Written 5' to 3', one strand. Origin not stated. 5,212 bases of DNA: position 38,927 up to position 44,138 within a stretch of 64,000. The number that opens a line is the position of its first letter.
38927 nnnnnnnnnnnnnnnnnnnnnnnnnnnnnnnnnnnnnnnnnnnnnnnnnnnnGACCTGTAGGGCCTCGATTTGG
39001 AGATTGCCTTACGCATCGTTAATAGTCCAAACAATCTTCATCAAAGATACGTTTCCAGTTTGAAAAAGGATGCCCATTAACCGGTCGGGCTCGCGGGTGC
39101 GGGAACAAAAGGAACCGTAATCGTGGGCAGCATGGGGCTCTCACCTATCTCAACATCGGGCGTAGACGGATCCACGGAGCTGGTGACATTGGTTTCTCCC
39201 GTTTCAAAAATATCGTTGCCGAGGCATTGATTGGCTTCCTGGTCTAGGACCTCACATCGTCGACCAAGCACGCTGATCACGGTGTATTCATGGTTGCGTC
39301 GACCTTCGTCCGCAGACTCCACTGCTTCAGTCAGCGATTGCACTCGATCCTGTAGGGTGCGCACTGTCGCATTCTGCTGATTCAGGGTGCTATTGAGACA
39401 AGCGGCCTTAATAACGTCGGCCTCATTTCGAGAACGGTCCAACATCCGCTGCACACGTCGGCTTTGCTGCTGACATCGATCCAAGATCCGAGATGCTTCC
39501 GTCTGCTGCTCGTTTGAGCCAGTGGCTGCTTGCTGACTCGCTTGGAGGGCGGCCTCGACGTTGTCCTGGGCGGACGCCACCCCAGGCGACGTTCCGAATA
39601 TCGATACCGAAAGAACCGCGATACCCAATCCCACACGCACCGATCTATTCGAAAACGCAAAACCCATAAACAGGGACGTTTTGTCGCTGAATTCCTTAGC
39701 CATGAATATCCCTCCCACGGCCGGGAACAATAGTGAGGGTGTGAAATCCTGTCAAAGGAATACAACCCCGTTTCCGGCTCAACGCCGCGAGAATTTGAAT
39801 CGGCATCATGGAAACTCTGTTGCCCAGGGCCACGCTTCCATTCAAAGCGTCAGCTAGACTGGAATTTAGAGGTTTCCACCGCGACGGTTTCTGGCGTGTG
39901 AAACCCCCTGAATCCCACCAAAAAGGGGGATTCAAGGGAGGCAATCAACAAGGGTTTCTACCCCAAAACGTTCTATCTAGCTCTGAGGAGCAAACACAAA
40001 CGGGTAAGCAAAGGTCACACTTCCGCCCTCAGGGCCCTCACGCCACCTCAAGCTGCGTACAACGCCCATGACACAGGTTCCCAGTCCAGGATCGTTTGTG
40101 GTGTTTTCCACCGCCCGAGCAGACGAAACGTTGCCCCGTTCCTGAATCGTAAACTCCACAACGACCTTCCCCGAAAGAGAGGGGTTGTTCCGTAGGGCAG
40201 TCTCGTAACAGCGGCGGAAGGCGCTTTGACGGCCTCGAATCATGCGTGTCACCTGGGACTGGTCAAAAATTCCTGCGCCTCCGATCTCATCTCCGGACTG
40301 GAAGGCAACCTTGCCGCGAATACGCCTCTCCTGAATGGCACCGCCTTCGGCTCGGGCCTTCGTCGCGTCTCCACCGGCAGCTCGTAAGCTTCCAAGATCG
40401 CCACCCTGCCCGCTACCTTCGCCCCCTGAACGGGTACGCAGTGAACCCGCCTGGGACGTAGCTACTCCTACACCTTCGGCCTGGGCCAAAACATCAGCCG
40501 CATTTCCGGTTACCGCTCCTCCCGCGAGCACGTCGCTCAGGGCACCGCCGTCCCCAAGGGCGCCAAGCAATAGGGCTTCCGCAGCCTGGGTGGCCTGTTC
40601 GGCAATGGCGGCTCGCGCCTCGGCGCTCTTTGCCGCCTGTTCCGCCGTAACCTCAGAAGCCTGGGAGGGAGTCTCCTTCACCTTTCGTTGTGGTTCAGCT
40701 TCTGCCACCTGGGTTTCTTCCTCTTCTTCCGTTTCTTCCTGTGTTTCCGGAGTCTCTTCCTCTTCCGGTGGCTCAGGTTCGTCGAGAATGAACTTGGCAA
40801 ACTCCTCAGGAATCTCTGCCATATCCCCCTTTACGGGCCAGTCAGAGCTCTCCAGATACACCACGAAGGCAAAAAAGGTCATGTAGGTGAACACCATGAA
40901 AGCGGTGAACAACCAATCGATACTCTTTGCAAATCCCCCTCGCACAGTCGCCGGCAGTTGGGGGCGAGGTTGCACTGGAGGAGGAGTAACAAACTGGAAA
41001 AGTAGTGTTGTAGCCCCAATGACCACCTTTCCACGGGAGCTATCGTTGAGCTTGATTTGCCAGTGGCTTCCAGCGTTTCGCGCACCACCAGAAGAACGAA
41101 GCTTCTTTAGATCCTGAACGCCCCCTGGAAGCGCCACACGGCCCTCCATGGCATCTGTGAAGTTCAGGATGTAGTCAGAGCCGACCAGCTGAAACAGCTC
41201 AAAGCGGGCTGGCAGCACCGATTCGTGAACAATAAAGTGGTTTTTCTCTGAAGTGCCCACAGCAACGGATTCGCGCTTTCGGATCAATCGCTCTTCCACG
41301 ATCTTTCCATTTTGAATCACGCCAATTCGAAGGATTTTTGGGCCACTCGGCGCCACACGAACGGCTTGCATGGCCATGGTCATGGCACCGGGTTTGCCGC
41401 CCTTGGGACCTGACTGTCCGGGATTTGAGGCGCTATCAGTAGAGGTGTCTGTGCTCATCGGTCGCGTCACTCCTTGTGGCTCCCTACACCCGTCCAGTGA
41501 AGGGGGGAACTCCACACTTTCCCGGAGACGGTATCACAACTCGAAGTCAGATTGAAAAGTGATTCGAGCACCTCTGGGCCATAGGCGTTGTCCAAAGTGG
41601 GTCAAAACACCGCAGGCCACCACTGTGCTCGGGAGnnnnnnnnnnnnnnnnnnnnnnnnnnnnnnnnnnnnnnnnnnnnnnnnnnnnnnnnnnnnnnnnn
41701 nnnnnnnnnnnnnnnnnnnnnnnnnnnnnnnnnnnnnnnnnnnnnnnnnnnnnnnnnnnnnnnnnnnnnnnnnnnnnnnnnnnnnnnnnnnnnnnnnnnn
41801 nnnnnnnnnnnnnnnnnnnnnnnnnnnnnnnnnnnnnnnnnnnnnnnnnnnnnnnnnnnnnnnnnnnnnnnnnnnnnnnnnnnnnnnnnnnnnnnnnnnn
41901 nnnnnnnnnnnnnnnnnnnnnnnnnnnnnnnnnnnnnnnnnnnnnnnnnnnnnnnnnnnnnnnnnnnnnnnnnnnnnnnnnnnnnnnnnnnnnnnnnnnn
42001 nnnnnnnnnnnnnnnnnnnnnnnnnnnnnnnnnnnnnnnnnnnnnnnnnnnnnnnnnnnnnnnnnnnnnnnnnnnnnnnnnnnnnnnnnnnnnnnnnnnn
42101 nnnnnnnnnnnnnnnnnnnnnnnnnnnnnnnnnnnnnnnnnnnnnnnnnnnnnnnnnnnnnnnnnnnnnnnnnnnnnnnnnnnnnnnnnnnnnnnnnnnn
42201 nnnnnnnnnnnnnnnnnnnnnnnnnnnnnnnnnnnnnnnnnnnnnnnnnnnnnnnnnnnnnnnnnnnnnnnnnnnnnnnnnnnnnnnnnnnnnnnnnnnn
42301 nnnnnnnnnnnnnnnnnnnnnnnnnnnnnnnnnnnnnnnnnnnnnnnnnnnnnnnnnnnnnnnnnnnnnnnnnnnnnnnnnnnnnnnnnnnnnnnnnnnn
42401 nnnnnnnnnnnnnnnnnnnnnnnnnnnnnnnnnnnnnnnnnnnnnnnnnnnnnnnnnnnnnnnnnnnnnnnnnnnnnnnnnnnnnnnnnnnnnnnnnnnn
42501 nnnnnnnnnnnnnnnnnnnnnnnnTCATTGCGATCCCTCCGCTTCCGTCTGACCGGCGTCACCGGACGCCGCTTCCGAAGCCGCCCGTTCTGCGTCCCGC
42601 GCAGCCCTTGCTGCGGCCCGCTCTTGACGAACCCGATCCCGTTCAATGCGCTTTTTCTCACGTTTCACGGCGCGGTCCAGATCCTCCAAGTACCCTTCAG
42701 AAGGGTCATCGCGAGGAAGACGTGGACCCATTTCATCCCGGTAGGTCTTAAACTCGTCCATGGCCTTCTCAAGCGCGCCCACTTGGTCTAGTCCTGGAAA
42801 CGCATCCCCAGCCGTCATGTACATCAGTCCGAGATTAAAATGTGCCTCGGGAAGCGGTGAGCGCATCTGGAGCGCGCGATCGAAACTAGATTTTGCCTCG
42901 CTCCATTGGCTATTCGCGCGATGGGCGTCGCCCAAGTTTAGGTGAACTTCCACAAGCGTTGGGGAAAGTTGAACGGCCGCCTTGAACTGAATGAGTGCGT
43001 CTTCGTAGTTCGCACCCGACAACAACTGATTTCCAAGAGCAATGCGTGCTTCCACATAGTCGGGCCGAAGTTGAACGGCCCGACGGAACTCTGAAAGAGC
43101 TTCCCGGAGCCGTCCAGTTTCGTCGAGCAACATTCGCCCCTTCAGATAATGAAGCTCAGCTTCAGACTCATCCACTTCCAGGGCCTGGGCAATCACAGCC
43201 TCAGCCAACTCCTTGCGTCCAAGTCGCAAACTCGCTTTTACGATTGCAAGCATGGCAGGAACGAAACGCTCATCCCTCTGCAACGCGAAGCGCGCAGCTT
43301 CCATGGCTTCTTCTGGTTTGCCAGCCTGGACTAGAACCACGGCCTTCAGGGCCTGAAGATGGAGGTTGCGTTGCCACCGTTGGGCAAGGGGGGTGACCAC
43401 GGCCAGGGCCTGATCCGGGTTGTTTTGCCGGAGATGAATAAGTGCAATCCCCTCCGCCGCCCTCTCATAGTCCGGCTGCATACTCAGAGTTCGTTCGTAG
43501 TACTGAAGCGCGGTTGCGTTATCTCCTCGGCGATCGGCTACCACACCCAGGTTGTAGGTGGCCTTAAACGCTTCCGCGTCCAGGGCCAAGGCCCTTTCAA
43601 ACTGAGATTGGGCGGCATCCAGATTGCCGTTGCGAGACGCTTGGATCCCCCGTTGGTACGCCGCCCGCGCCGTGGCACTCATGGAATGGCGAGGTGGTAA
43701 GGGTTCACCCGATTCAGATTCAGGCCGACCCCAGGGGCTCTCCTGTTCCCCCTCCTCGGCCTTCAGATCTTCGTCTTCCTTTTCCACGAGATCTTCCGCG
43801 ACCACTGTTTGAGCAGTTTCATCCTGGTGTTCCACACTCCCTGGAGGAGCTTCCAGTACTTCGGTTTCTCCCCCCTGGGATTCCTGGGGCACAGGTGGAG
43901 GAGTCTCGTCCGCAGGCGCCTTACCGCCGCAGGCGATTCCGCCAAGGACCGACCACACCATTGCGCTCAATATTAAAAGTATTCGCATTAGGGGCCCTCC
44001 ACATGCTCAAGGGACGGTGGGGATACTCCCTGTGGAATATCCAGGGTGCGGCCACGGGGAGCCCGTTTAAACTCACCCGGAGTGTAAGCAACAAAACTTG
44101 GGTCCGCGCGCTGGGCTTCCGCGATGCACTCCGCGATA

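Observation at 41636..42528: Orphan, degenerate TolQ/ExbB-like subunit with no TolR/ExbD partner inside the cluster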

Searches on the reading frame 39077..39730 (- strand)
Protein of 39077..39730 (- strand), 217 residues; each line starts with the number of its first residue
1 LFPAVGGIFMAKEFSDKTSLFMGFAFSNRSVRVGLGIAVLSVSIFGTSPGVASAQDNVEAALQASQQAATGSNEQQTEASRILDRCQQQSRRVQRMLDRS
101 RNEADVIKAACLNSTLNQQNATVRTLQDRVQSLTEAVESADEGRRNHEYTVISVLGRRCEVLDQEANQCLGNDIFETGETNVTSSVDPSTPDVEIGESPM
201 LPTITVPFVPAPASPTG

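Call 3: search_protein_families(library=pfam, proteins=[window:39077-39730:-], max_evalue=1)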
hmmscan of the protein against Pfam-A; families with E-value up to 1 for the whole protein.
window:39077-39730:- (217 aa): 21 families
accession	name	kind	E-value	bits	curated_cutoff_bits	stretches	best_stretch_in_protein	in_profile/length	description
PF25366.1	RUFY4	-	0.0014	19.3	27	1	59-134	9-82/90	RUFY4-like domain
PF11839.13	Alanine_zipper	-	0.0015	19.2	23.1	1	50-100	16-66/69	Alanine-zipper, major outer membrane lipoprotein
PF09351.15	DUF1993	-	0.023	15.1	23.4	1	52-147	10-106/161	Domain of unknown function (DUF1993)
PF09989.15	DUF2229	-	0.036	14.1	29.4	1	73-180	113-211/218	CoA enzyme activase uncharacterised domain (DUF2229)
PF04257.20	Exonuc_V_gamma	-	0.062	12.9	25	1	40-121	231-309/314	Exodeoxyribonuclease V, gamma subunit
PF05859.17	Mis12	-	0.1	12.8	25.7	1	57-141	112-196/231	Mis12 protein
PF03127.19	GAT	-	0.13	13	31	0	68-118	17-66/77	GAT domain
PF17107.11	SesA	-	0.14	12.7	26.3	1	58-102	38-85/122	N-terminal domain on NACHT_NTPase and P-loop NTPases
PF15936.10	DUF4749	-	0.15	13.3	28.7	1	55-133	16-85/93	Domain of unknown function (DUF4749)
PF13012.11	MitMem_reg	-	0.15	12.4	26.6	1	109-161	20-72/113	Maintenance of mitochondrial structure and function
PF09787.14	Golgin_A5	-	0.15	12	31.7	1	58-169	43-155/305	Golgin subfamily A member 5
PF06103.16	DUF948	-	0.24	12.1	37.2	0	112-138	24-50/89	Bacterial protein of unknown function (DUF948)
PF20129.4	DUF6519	-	0.28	10.1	22.4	1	65-168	156-258/593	Family of unknown function (DUF6519)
PF01544.23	CorA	-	0.32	10.7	27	1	71-126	182-237/292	CorA-like Mg2+ transporter protein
PF05335.18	DUF745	-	0.33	11.1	33.3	1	56-142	72-160/183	Protein of unknown function (DUF745)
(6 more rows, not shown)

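Call 4: search_protein_families(library=ncbifam, proteins=[window:39077-39730:-], max_evalue=1)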
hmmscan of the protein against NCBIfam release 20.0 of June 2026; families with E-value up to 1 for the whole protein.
window:39077-39730:- (217 aa): 11 families
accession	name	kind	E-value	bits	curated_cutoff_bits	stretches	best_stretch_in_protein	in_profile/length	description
NF040598.1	Ala_zip_lipo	subfamily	0.00051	20.5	43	1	51-101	38-88/90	Lpp/OprI family alanine-zipper lipoprotein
NF033885.1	conj_TraP_IncI1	equivalog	0.00085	19.1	135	1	39-139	26-132/217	conjugal transfer protein TraP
NF043058.1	T4SS_LegC2C7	subfamily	0.002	17.1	350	1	53-147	171-264/348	LegC2/C7 family Dot/Icm T4SS effector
TIGR04320.1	Surf_Exclu_PgrA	domain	0.0024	17.2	70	1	53-140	263-348/360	SEC10/PgrA surface exclusion domain-containing protein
TIGR02169.1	SMC_prok_A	equivalog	0.0094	13.7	729.4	1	52-147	312-405/1165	chromosome segregation protein SMC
NF008584.2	PRK11546.1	equivalog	0.019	15.2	200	1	36-135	8-107/145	zinc resistance sensor/chaperone ZraP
NF049872.2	cytotoxin_MakB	equivalog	0.042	13.2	240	1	48-141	91-183/349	alpha-pore-forming cytotoxin subunit MakB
TIGR03434.1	ADOP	subfamily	0.053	11.6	622.3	1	18-76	355-413/803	ADOP family duplicated permease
TIGR03891.1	thiopep_ocin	subfamily_domain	0.092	12.7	48.45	1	52-148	124-224/263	thiopeptide-type bacteriocin biosynthesis protein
TIGR02168.1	SMC_prok_B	equivalog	0.1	10.3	567.35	1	57-146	802-893/1181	chromosome segregation protein SMC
TIGR04211.1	SH3_and_anchor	equivalog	0.59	9.7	65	1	55-142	68-160/198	TIGR04211 family SH3 domain-containing protein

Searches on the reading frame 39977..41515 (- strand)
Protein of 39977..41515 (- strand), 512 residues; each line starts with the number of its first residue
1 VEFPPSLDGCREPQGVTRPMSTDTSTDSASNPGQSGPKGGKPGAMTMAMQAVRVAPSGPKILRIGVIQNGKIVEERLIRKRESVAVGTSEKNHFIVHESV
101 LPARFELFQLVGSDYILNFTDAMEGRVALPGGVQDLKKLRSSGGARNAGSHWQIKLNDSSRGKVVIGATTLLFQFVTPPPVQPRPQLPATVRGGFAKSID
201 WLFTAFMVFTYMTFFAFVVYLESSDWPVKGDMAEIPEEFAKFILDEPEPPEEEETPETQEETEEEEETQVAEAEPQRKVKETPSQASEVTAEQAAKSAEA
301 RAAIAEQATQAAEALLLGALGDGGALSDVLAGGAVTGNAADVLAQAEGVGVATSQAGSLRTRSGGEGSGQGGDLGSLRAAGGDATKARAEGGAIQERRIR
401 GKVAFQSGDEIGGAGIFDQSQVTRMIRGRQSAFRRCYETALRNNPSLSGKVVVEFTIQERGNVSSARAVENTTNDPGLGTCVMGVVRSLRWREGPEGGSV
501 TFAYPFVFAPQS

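Call 3: search_protein_families(library=pfam, proteins=[window:39977-41515:-], max_evalue=1)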
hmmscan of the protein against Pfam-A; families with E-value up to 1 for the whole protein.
window:39977-41515:- (512 aa): 1 family
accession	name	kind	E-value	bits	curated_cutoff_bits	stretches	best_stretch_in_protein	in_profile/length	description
PF03544.19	TonB_C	-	6.6e-05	23.7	24.6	1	447-508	14-77/79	Gram-negative bacterial TonB protein C-terminal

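Call 4: search_protein_families(library=ncbifam, proteins=[window:39977-41515:-], max_evalue=1)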
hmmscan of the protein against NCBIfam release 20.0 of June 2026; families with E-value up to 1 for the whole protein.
window:39977-41515:- (512 aa): 6 families
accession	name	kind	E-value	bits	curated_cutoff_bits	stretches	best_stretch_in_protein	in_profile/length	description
NF033760.1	gliding_GltG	equivalog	1.3e-48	166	650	1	50-510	191-647/650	adventurous gliding motility protein GltG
NF033768.1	myxo_SS_tail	domain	7.6e-26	90.1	40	1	418-508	2-91/92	AgmX/PglI C-terminal domain-containing protein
NF033761.1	gliding_GltJ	equivalog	1.3e-12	47.6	450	2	418-506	582-669/671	adventurous gliding motility protein GltJ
TIGR01352.1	tonB_Cterm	subfamily_domain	1.3e-05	25.4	27.1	1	447-510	12-75/76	TonB family protein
NF007065.0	PRK09510.1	equivalog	0.067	12.2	213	1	262-367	194-299/387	cell envelope integrity protein TolA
TIGR02794.1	tolA_full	equivalog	0.72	9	59.45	1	245-314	66-139/362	cell envelope integrity protein TolA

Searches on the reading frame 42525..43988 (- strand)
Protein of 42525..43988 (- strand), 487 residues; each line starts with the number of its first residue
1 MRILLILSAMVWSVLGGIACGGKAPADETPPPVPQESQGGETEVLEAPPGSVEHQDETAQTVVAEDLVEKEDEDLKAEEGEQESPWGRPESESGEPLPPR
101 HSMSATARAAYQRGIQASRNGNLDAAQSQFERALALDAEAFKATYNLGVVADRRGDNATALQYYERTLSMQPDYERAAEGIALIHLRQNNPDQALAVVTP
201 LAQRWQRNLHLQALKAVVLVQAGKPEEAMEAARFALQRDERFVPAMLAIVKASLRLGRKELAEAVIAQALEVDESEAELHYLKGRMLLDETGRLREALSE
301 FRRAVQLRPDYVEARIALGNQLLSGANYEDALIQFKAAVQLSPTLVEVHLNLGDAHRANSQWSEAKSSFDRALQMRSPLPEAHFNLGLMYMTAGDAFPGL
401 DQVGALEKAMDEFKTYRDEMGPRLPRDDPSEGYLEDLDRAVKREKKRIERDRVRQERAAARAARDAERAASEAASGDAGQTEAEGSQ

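Call 3: search_protein_families(library=pfam, proteins=[window:42525-43988:-], max_evalue=1)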
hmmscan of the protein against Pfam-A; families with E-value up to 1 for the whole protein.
window:42525-43988:- (487 aa): 26 families (the best 25 are shown)
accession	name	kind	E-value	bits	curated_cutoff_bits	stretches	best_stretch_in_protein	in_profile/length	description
PF13432.12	TPR_16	-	4.1e-28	97.9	32.7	5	111-173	1-63/65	Tetratricopeptide repeat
PF07719.23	TPR_2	-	8.1e-27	91.5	27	5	347-375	2-30/34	Tetratricopeptide repeat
PF00515.34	TPR_1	-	5.2e-26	89.8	27.8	3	143-174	3-34/34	Tetratricopeptide repeat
PF13414.12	TPR_11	-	1.3e-25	89.2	26.8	4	319-356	1-38/42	TPR repeat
PF13181.12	TPR_8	-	2.5e-21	74.4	25.7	3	277-311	1-34/34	Tetratricopeptide repeat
PF14559.12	TPR_19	-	5.4e-21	75.1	25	4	219-285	1-67/68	Tetratricopeptide repeat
PF13428.12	TPR_14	-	5.1e-18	64.2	23.5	7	288-319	11-42/44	Tetratricopeptide repeat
PF13431.12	TPR_17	-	1.7e-17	62.6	24.4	3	130-162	2-34/34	Tetratricopeptide repeat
PF13424.12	TPR_12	-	5.4e-13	49.4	30.1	4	106-171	2-75/77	Tetratricopeptide repeat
PF13176.12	TPR_7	-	1.9e-09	37.3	27.9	2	144-172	2-32/36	Tetratricopeptide repeat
PF12895.13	ANAPC3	-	1.8e-07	31.8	27.2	1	156-231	4-78/82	Anaphase-promoting complex, cyclosome, subunit 3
PF24575.1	TPR_Slam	-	1.1e-06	29.4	35.2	2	286-335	55-104/104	Surface lipoprotein assembly modifier, N-terminal TPR repeats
PF23914.1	TPR_CcmH_CycH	-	8.7e-06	26.1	42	2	147-232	56-144/158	Cytochrome c-type biogenesis protein H TPR domain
PF04733.20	Coatomer_E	-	0.00014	21.9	21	1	193-268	185-261/290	Coatomer epsilon subunit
PF25063.1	ARM_TT21_C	-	0.00024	21.4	35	1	120-171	108-159/209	Tetratricopeptide repeat protein 21 C-terminal ARM domain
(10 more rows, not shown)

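Call 4: search_protein_families(library=ncbifam, proteins=[window:42525-43988:-], max_evalue=1)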
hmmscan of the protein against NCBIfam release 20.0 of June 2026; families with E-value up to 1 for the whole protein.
window:42525-43988:- (487 aa): 34 families (the best 25 are shown)
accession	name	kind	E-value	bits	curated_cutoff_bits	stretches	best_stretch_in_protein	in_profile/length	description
NF033758.1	gliding_GltE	equivalog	1e-33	116.9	225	1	125-459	70-398/411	adventurous gliding motility TPR repeat lipoprotein GltE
NF040959.1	MamA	equivalog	1.8e-24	86.4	200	3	254-395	48-188/204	magnetosome protein MamA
TIGR02917.1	PEP_TPR_lipo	equivalog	2.1e-24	85.5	312.2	3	107-230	261-384/899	XrtA/PEP-CTERM system TPR-repeat protein PrsT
NF033762.1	social_mot_Tgl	equivalog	1.4e-21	77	225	2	273-405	27-161/252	social motility TPR repeat lipoprotein Tgl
TIGR02521.1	type_IV_pilW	equivalog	1e-16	61.2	154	2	256-395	44-184/234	type IV pilus biogenesis/stability protein PilW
NF033920.0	C39_PA2778_fam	equivalog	8.7e-16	58.1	150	3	273-375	151-253/255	PA2778 family cysteine peptidase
TIGR02552.1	LcrH_SycD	equivalog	3e-15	56.1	104.8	2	303-408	9-117/136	SycD/LcrH family type III secretion system chaperone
NF008391.2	PRK11189.1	equivalog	1.6e-14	54.1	250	2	265-353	54-140/297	lipoprotein NlpI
NF047507.1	TPR_BatC_Lepto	exception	4.7e-14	52.4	175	2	107-193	58-146/214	TPR repeat-containing protein BatC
NF002725.1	PRK02603.1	equivalog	3e-13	50.1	143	2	101-189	29-120/173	photosystem I assembly protein Ycf3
NF008520.0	PRK11447.1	equivalog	1.7e-12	46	858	2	110-287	354-539/1157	cellulose synthase complex outer membrane protein BcsC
NF008757.0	PRK11788.1-5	equivalog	1.5e-10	40.8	363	2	115-237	188-310/388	lipopolysaccharide assembly protein LapB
TIGR04510.1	mod_pep_cyc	subfamily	3e-09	36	400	3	219-376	404-566/814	putative peptide modification system cyclase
NF047371.1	FlcA_CTERM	equivalog_domain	1.2e-08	33.9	300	2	107-170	473-536/646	periplasmic flagellar collar protein FlcA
NF008756.0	PRK11788.1-4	equivalog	5.2e-07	29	474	2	117-247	190-316/389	lipopolysaccharide assembly protein LapB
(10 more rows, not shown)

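Call 46: search_protein_families(library=pfam, proteins=[L014:5076-5678:+, L051:5275-5946:+, L054:165-821:+, L006:5201-5794:+, L005:5318-5902:+, L036:5082-5693:+, L038:1604-2218:+, L050:5106-5723:+, L064:5158-5814:+, L027:5224-5826:+], max_evalue=0.1)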
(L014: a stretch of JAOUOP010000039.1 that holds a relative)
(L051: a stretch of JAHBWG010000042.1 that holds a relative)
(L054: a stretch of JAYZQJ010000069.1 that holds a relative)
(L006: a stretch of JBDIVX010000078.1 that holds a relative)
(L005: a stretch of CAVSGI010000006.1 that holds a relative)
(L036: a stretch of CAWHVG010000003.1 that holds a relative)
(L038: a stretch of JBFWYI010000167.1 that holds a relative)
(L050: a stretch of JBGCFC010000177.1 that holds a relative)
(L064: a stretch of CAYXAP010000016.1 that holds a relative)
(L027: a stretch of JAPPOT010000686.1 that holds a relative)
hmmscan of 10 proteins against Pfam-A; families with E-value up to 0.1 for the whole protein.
L014:5076-5678:+ (201 aa): 1 family
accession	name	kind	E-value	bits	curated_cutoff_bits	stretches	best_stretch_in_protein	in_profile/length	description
PF01618.21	MotA_ExbB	-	0.0071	16.5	22.9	1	97-187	37-126/127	MotA/TolQ/ExbB proton channel family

L051:5275-5946:+ (224 aa): 0 families

L054:165-821:+ (219 aa): 0 families

L006:5201-5794:+ (198 aa): 1 family
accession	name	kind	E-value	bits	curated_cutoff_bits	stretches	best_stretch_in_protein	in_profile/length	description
PF01618.21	MotA_ExbB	-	2.8e-06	27.5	22.9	1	85-170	41-125/127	MotA/TolQ/ExbB proton channel family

L005:5318-5902:+ (195 aa): 1 family
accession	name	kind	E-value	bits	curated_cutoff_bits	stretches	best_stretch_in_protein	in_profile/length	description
PF01618.21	MotA_ExbB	-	0.0051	17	22.9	1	89-174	39-123/127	MotA/TolQ/ExbB proton channel family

L036:5082-5693:+ (204 aa): 2 families
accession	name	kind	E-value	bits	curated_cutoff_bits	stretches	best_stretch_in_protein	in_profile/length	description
PF01618.21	MotA_ExbB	-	0.028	14.6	22.9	1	75-178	20-122/127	MotA/TolQ/ExbB proton channel family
PF07848.18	PaaX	-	0.069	13.8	24.8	0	25-53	28-56/70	PaaX-like protein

L038:1604-2218:+ (205 aa): 1 family
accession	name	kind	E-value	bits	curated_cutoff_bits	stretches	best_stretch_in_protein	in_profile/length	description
PF01618.21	MotA_ExbB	-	0.052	13.8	22.9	1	70-173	21-123/127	MotA/TolQ/ExbB proton channel family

L050:5106-5723:+ (206 aa): 0 families

L064:5158-5814:+ (219 aa): 0 families

L027:5224-5826:+ (201 aa): 3 families
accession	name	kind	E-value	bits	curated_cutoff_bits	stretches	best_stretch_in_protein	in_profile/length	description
PF01618.21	MotA_ExbB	-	0.00031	20.9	22.9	1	83-183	25-124/127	MotA/TolQ/ExbB proton channel family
PF09106.17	SelB-wing_2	-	0.041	14.4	22.3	0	54-84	20-50/57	Elongation factor SelB, winged helix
PF16169.10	DUF4872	-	0.048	13.9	28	0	35-93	105-163/173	Domain of unknown function (DUF4872)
